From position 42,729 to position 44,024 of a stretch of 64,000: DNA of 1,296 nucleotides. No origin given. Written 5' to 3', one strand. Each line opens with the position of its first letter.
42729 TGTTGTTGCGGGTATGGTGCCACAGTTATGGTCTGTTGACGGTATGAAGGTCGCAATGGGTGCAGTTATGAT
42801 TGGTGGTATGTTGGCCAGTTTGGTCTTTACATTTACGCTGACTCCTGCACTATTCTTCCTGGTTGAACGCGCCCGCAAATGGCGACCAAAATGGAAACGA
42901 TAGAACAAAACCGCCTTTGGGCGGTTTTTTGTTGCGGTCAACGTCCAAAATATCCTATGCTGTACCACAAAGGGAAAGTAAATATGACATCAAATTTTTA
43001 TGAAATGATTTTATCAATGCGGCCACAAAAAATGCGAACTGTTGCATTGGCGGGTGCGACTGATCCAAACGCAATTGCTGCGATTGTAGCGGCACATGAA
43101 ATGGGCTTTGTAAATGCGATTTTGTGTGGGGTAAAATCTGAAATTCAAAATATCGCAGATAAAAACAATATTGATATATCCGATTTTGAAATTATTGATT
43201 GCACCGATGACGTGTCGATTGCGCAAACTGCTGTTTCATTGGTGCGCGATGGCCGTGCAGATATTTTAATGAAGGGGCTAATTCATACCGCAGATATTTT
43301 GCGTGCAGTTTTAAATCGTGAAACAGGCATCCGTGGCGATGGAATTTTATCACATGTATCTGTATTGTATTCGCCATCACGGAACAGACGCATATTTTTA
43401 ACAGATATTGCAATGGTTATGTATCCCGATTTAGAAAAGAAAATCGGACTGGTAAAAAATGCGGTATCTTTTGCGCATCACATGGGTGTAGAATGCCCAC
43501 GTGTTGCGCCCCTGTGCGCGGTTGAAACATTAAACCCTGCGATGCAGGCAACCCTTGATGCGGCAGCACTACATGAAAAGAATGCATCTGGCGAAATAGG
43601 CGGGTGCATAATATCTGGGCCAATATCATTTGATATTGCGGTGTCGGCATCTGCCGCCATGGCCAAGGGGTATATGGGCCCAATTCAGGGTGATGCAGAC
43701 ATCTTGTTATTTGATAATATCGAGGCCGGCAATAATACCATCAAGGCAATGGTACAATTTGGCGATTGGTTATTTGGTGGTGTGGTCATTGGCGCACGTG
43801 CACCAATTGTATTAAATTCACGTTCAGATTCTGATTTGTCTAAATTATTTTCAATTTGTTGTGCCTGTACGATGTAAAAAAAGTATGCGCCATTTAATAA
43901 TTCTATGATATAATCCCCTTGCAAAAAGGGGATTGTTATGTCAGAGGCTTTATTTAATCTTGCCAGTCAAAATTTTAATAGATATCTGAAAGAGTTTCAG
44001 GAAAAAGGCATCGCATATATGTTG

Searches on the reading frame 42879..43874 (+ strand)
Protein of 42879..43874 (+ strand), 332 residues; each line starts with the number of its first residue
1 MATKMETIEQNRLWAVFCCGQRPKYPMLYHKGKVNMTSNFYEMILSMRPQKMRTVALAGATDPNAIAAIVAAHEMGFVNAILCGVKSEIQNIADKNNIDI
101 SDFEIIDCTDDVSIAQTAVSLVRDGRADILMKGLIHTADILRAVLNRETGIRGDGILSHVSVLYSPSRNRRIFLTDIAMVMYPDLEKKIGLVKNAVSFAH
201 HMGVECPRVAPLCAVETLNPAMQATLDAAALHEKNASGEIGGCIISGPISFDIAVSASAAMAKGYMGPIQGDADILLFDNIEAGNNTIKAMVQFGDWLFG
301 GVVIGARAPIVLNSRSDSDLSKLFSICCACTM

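Call 48: search_protein_families(library=pfam, proteins=[window:42879-43874:+], max_evalue=0.00001)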
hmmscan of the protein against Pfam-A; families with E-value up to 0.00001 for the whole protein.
window:42879-43874:+ (332 aa): 1 family
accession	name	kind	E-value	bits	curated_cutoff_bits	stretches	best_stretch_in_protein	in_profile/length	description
PF01515.24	PTA_PTB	-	2.4e-45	155.7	24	1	116-325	106-314/319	Phosphate acetyl/butaryl transferase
